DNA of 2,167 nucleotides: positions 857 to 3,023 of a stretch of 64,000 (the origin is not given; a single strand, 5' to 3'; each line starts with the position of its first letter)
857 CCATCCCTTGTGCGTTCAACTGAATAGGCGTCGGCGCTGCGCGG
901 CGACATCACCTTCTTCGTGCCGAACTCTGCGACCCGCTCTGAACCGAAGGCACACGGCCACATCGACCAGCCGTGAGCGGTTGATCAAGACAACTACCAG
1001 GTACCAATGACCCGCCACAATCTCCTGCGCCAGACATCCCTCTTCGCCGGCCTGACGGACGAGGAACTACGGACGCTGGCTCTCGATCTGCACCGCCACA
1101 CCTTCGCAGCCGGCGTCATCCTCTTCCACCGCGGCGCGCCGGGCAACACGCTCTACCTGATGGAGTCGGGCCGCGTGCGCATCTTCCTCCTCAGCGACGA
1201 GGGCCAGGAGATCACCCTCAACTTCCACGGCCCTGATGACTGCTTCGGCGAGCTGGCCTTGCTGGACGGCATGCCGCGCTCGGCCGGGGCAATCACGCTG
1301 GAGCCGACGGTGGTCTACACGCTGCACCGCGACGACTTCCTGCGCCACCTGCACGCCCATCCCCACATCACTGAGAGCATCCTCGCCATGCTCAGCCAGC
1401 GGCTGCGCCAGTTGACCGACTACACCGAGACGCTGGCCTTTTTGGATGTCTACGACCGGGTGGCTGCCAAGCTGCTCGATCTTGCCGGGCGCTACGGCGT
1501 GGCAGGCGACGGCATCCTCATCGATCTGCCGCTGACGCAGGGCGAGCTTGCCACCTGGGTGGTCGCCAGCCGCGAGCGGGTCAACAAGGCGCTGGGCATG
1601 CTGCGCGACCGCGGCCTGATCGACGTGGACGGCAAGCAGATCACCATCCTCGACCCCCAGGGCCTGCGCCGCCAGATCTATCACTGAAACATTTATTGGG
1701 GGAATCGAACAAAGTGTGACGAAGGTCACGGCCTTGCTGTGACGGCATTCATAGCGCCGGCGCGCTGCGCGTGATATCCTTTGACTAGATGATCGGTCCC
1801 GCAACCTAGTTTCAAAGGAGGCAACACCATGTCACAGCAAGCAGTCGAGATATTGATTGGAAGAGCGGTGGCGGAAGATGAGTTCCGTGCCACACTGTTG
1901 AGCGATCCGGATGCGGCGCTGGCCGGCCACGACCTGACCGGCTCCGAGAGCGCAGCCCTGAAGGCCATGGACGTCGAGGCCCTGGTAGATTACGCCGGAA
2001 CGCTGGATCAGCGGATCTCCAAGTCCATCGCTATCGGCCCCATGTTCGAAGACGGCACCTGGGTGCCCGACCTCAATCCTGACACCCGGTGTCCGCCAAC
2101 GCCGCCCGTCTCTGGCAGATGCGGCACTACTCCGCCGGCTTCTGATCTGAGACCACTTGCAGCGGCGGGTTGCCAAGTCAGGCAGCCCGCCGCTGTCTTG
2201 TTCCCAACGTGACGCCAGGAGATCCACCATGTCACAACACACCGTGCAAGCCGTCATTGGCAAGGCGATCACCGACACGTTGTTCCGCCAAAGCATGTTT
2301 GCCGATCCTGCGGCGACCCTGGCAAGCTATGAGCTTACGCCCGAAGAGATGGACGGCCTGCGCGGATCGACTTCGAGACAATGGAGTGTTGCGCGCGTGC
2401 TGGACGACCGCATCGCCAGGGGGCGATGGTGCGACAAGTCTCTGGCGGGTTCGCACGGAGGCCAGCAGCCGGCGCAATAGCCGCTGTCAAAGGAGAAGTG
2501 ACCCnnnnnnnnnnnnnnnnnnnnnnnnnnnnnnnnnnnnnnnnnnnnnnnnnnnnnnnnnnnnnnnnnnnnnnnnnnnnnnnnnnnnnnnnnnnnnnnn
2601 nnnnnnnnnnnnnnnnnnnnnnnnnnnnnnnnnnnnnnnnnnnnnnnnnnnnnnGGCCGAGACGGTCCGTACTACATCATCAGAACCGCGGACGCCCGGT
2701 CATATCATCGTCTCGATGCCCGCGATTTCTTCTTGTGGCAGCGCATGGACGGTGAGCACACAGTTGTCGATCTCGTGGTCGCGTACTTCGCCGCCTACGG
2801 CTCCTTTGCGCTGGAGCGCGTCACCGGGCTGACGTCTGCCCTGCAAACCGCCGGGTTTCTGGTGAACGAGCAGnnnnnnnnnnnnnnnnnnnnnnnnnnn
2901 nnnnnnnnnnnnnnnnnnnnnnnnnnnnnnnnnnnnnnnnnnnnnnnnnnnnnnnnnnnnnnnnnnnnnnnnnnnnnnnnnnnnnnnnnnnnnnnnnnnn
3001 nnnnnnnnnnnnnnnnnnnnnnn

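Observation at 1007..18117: Crp-bracketed cyclic-nucleotide island: two Crp + small-peptide modules flank an RRE-like M50 protease and three consecutive cyclase-STAND genes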

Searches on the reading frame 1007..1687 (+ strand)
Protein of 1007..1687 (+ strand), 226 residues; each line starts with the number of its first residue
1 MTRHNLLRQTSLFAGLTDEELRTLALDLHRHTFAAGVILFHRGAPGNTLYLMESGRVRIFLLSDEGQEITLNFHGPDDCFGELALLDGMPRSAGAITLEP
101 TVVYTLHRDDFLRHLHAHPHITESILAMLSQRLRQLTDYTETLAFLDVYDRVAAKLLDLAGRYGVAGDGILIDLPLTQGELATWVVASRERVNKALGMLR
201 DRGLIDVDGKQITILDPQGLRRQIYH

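Call 4: search_protein_families(library=pfam, proteins=[window:1007-1687:+], max_evalue=0.01)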
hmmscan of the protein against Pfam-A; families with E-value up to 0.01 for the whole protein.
window:1007-1687:+ (226 aa): 3 families
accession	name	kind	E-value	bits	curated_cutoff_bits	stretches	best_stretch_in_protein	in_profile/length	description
PF00027.35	cNMP_binding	-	4e-24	84.8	27.5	1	31-115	2-86/89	Cyclic nucleotide-binding domain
PF13545.12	HTH_Crp_2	-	1.4e-18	67.1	27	1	151-222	2-69/70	Crp-like helix-turn-helix domain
PF00325.26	Crp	-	0.0044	17.2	21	1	174-205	1-32/32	Bacterial regulatory proteins, crp family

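Call 10: search_protein_families(library=ncbifam, proteins=[window:1007-1687:+], max_evalue=0.01)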
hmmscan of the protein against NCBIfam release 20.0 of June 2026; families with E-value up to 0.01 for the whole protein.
window:1007-1687:+ (226 aa): 14 families
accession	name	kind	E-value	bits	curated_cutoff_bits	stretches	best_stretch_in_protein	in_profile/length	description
NF008732.0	PRK11753.1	equivalog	3.3e-28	98.6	266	1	17-216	12-212/214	cAMP-activated global transcriptional regulator CRP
TIGR03697.1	NtcA_cyano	equivalog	2.9e-21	76.1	244.95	1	38-223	3-191/193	global nitrogen regulator NtcA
NF053664.1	TransRegPtrACyano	equivalog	3e-16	59.3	300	1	47-214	28-189/196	Crp/Fnr family transcriptional regulator PtrA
NF006901.0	PRK09392.1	equivalog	1.2e-14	54.2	211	1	6-222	8-219/236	transcriptional activator FtrB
NF008365.0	PRK11161.1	subfamily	2.4e-14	53.2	228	1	16-220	34-239/250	fumarate/nitrate reduction transcriptional regulator Fnr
NF052518.1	TransRegLdrP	equivalog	5.9e-14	52.5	300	1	38-222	9-186/195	transcriptional regulator LdrP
NF058543.1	ActPatMycb56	equivalog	9.2e-14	51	460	1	12-134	3-123/317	acetyltransferase Pat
NF050806.1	TransRegFixKCaul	equivalog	4.8e-13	48.9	300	1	24-222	19-212/215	transcriptional regulator FixK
NF010499.0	PRK13918.1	equivalog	7.6e-13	48.4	274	1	31-221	15-198/205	CRP/FNR family transcriptional regulator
NF041163.2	encap_f2b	equivalog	1.1e-08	34.7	400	1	7-138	73-206/450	family 2B encapsulin nanocompartment shell protein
NF050815.1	TransActFtrBCaul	equivalog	9.9e-07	28.2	300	1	7-222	11-221/251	transcriptional activator FtrB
NF045989.1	TransRegFnrLRhodb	equivalog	1.7e-05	24.2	300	1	102-216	107-227/245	transcriptional regulator FnrL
TIGR03896.1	cyc_nuc_ocin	subfamily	1.8e-05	24.3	161.05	1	12-135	145-272/317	bacteriocin-type transport-associated protein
NF007707.0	PRK10402.1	subfamily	0.00041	20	180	1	31-157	34-160/226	transcriptional regulator YeiL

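Call 58: search_protein_families(library=padloc, proteins=[window:1007-1687:+], max_evalue=0.001)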
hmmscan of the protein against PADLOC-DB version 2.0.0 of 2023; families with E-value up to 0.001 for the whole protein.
window:1007-1687:+ (226 aa): 3 families
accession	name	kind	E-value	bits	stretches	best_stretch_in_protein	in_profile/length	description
PDLC00731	Effector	-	1.5e-11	41.8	1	23-136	35-144/306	TIR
PDLC02371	PycTIR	-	2.4e-11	41.5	1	23-137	32-142/288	-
PDLC00732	Effector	-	7.3e-08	29.7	1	31-137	39-141/301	TIR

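Call 70: search_solved_structures(query=window:1007-1687:+, max_evalue=1e-10, show_alignments=1)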
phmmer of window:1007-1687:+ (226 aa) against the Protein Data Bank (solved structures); distinct sequences matched with E-value up to 1e-10: 71 (the best 60 are shown).
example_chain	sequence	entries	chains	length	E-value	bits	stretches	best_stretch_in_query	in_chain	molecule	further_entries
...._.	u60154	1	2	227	4.9e-38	134.2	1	6-223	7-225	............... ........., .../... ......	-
4cyd_A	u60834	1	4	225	4.9e-38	134.2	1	6-223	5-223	PROBABLE TRANSCRIPTION REGULATOR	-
3r6s_A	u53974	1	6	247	6.5e-38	133.8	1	6-223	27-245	transcription regulator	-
3d0s_A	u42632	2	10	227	1.7e-36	129.2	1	6-223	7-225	TRANSCRIPTIONAL REGULATORY PROTEIN | PROBABLE TRANSCRIPTIONAL REGULATORY PROTEIN (PROBABLY CRP/ FNR-FAMILY)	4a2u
3mzh_A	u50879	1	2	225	1.7e-36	129.1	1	6-223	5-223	PROBABLE TRANSCRIPTIONAL REGULATORY PROTEIN (PROBABLY CRP/FNR-FAMILY)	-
3h3u_A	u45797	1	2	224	1.8e-36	129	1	6-223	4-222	PROBABLE TRANSCRIPTIONAL REGULATORY PROTEIN (PROBABLY CRP/FNR-FAMILY)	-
3i54_A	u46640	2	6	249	2.3e-36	128.7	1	6-223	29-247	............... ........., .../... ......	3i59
7ets_A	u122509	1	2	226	2.3e-30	109.1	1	7-222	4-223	Crp/Fnr family transcriptional regulator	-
7pza_A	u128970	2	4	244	1.2e-26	97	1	18-206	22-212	Putative cAMP-binding protein-catabolite gene activator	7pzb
4ev0_A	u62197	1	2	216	4.7e-26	95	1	10-208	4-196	Transcription regulator, Crp family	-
1hw5_A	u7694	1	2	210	1.3e-22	83.8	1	17-214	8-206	CATABOLITE GENE ACTIVATOR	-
4bh9_A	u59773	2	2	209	1.8e-22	83.3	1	17-214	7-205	cAMP-activated global transcriptional regulator CRP | CAMP RECEPTOR PROTEIN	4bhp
4i0a_A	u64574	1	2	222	3.6e-22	82.3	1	16-214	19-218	Catabolite gene activator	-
4hzf_A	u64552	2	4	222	3.6e-22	82.3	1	16-214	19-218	Catabolite gene activator | cAMP-activated global transcriptional regulator CRP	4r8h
4i0b_A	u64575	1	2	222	4.5e-22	82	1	16-214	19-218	Catabolite gene activator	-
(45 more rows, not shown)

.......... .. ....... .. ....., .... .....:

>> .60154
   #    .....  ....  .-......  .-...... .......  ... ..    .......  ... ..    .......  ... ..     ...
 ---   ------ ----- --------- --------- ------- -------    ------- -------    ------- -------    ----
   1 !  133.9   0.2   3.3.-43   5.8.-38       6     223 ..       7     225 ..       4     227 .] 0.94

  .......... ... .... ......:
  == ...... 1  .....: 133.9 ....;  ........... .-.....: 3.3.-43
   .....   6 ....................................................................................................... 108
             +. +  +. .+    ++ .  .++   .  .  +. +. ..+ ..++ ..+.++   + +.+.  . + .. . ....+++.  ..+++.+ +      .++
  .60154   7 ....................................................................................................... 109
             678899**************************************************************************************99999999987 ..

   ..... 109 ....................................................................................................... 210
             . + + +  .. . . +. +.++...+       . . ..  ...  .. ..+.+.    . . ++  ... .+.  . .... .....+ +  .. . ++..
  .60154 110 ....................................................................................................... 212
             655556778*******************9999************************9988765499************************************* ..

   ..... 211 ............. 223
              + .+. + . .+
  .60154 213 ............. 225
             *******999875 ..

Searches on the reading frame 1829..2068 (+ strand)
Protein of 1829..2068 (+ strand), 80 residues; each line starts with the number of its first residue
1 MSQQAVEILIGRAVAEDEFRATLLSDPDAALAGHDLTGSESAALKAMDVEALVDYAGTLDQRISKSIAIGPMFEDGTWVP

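Call 65: search_solved_structures(query=A3, max_evalue=1, show_alignments=2)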
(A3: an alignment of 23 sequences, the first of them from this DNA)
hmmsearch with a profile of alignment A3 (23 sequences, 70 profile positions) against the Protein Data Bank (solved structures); distinct sequences matched with E-value up to 1: 42.
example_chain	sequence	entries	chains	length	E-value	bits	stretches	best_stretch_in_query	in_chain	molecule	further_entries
6lk7_A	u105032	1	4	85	1.1e-10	44.6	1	3-62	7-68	Nitrile hydratase, alpha chain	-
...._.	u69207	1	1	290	2e-07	34.1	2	8-32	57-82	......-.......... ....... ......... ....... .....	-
1v29_A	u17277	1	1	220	1.8e-06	31.1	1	8-34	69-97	nitrile hydratase a chain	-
7qop_A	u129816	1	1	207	6.4e-05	26.1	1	8-41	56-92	Nitrile hydratase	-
7qom_A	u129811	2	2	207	6.9e-05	26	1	8-41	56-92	Nitrile hydratase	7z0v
2dpp_A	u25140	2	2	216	7.1e-05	25.9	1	8-41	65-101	Nitrile hydratase alpha subunit | Nitrile hydratase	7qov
3hht_A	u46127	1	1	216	7.1e-05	25.9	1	8-41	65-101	Nitrile hydratase alpha subunit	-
7qoy_A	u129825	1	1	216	7.9e-05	25.8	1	8-41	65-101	Nitrile hydratase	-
7qou_A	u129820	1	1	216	0.0001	25.4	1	8-41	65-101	Nitrile hydratase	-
1ahj_A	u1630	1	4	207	0.00011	25.4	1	8-34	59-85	NITRILE HYDRATASE (SUBUNIT ALPHA)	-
2ahj_A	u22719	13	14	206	0.00011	25.3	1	8-34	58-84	NITRILE HYDRATASE | Nitrile hydratase subunit alpha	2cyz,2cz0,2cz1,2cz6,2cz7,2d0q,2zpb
3a8g_A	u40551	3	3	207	0.00011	25.3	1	8-34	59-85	Nitrile hydratase subunit alpha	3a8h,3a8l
2qdy_A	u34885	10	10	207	0.00011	25.3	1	8-34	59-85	Nitrile hydratase subunit alpha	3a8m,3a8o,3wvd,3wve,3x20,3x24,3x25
2zcf_A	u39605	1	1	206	0.00013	25.1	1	8-34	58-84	Nitrile hydratase subunit alpha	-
3wku_A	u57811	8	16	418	0.0014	21.8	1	14-46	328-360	Gallate dioxygenase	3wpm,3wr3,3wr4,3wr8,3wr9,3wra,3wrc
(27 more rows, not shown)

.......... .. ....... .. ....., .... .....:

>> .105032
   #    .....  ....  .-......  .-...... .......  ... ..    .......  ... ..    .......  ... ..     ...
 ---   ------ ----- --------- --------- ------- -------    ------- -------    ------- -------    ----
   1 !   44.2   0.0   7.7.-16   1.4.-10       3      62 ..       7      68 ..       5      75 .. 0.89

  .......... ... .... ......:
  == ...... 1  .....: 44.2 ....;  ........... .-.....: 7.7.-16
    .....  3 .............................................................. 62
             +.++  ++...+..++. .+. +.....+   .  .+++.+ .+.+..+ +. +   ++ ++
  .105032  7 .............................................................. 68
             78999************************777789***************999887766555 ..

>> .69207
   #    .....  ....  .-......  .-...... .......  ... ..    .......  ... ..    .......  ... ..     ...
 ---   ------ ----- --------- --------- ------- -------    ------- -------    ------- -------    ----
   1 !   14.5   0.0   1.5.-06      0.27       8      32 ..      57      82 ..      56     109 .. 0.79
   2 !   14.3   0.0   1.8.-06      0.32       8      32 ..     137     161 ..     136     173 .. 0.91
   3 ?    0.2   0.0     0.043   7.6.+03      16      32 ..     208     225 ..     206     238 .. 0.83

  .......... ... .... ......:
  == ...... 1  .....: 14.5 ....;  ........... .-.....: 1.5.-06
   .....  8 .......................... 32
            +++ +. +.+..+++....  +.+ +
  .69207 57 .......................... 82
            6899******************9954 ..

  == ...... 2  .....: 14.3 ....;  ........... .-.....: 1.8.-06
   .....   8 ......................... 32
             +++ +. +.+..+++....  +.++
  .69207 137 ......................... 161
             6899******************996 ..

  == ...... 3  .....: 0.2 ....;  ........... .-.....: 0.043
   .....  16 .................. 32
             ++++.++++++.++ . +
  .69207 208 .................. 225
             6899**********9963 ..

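Call 75: search_protein_representatives(protein=window:1829-2068:+)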
Query: 80 residues. Proteins with E-value up to 0.001 (for the whole library): 393; up to 1e-10: 24; up to 1e-30: 0. The best 150 are listed.
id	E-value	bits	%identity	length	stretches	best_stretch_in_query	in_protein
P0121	4.8e-27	109.6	71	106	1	1-79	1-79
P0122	2.8e-26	107.2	70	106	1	1-79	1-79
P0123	3.3e-15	72.1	56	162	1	1-71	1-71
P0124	5.9e-15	71.3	56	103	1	1-74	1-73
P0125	2.0e-14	69.6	54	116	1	1-70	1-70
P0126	2.2e-14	69.5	54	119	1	1-71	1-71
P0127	4.9e-14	68.4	51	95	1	1-76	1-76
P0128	7.4e-14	67.8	52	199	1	1-73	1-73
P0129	8.1e-14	67.7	49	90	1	1-75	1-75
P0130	2.1e-13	66.4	52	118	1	1-73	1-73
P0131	3.4e-13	65.7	48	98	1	1-73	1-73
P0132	6.6e-13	64.8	53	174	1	1-72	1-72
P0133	9.3e-13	64.3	54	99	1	1-67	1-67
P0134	1.1e-12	64.2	52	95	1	1-72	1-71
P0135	1.4e-12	63.8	55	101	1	1-66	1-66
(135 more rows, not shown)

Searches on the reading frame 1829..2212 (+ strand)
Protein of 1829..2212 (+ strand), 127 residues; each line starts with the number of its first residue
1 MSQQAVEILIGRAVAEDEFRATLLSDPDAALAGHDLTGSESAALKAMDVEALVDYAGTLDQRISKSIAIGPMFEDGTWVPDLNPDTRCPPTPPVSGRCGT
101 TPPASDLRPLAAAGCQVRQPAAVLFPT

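Call 4: search_protein_families(library=pfam, proteins=[window:1829-2212:+], max_evalue=0.01)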
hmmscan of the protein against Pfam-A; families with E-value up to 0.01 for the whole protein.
window:1829-2212:+ (127 aa): 2 families
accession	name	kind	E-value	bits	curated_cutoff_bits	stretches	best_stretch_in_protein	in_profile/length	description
PF14407.11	Frankia_peptide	-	4.2e-12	46.6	48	1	5-65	1-63/63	Ribosomally synthesized peptide prototyped by Frankia Franean1_4349.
PF07746.16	LigA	-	0.0035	17.9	25.3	1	16-57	10-51/87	Aromatic-ring-opening dioxygenase LigAB, LigA subunit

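Call 10: search_protein_families(library=ncbifam, proteins=[window:1829-2212:+], max_evalue=0.01)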
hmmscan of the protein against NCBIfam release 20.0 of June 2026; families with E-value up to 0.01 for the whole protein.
window:1829-2212:+ (127 aa): 2 families
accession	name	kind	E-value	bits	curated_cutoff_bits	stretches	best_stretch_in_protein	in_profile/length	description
NF038399.1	NH_RiPP_Os17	domain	7.1e-19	67.7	40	1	4-64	1-63/63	Os1348 family NHLP clan protein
TIGR04509.1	mod_pep_NH_fam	subfamily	0.0003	20.8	34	1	2-46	3-49/87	NHLP-related RiPP peptide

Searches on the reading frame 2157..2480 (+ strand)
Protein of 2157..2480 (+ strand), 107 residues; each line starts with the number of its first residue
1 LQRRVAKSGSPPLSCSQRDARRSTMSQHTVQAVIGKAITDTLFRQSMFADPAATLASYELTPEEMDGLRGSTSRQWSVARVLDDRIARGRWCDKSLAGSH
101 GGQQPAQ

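Call 4: search_protein_families(library=pfam, proteins=[window:2157-2480:+], max_evalue=0.01)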
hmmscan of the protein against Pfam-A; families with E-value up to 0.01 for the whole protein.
window:2157-2480:+ (107 aa): 1 family
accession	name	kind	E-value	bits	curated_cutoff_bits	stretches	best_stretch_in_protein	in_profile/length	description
PF14407.11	Frankia_peptide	-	1.1e-11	45.2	48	1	33-88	5-63/63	Ribosomally synthesized peptide prototyped by Frankia Franean1_4349.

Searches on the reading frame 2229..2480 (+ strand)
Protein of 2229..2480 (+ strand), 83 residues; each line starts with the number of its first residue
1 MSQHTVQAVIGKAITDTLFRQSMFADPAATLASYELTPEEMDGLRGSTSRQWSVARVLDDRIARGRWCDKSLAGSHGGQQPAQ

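Call 10: search_protein_families(library=ncbifam, proteins=[window:2229-2480:+], max_evalue=0.01)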
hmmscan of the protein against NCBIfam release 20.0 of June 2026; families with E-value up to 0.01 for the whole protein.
window:2229-2480:+ (83 aa): 2 families
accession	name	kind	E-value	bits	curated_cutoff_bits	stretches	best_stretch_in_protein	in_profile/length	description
NF038399.1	NH_RiPP_Os17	domain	1.6e-15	56.9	40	1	5-63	2-63/63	Os1348 family NHLP clan protein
TIGR04509.1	mod_pep_NH_fam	subfamily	0.0023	18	34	1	2-37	3-38/87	NHLP-related RiPP peptide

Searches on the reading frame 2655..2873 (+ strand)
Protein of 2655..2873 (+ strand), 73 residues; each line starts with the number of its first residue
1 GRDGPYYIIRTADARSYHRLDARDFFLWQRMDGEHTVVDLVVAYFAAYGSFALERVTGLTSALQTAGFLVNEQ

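Call 47: search_solved_structures(query=A2, max_evalue=10, show_alignments=2)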
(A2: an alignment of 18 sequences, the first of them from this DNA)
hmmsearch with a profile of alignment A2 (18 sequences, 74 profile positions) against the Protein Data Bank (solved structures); distinct sequences matched with E-value up to 10: 5.
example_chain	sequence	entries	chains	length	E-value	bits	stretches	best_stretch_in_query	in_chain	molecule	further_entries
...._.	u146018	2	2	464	0.41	13.8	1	38-68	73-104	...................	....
8ind_A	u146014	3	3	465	0.41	13.8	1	38-68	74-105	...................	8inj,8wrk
8in7_A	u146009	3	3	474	0.43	13.8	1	38-68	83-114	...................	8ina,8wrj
8fje_A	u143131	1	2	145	0.57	13.4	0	44-71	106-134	E8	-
3g2b_A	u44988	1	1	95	0.98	12.6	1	19-70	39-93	Coenzyme PQQ synthesis protein D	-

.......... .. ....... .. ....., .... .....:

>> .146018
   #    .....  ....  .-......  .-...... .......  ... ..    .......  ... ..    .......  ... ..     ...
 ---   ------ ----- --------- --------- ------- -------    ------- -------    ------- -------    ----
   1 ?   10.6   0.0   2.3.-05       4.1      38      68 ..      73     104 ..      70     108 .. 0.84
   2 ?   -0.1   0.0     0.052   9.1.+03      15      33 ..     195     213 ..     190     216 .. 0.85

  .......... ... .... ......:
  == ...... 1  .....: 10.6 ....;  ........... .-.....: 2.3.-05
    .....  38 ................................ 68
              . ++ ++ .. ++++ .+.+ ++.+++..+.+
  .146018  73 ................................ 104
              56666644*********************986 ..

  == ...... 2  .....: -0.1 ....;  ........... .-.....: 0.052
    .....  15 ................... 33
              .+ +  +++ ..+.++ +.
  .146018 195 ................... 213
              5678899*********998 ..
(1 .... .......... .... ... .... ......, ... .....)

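Call 48: search_protein_families(library=pfam, alignment_id=A2, max_evalue=1)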
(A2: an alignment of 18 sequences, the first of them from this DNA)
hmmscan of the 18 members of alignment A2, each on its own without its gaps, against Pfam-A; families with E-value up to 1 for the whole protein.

A. member 1, seq(73 aa): 1 family
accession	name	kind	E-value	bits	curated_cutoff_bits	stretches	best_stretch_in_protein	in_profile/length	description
PF05402.18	PqqD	-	0.017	15.9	23.4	1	25-69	20-67/67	Coenzyme PQQ synthesis protein D (PqqD)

B. families by the number of members that match (of 18 scanned): 5 families
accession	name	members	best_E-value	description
PF05402.18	PqqD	17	1.3e-07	Coenzyme PQQ synthesis protein D (PqqD)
PF17509.7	DUF5440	1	0.017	Family of unknown function (DUF5440)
PF21782.3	PKMT_2nd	1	0.094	PKMT, C-terminal winged helix domain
PF21168.2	FkbO_Hyg5-like_N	1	0.18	Chorismatase FkbO/Hyg5-like, N-terminal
PF16221.11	HTH_47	1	0.22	winged helix-turn-helix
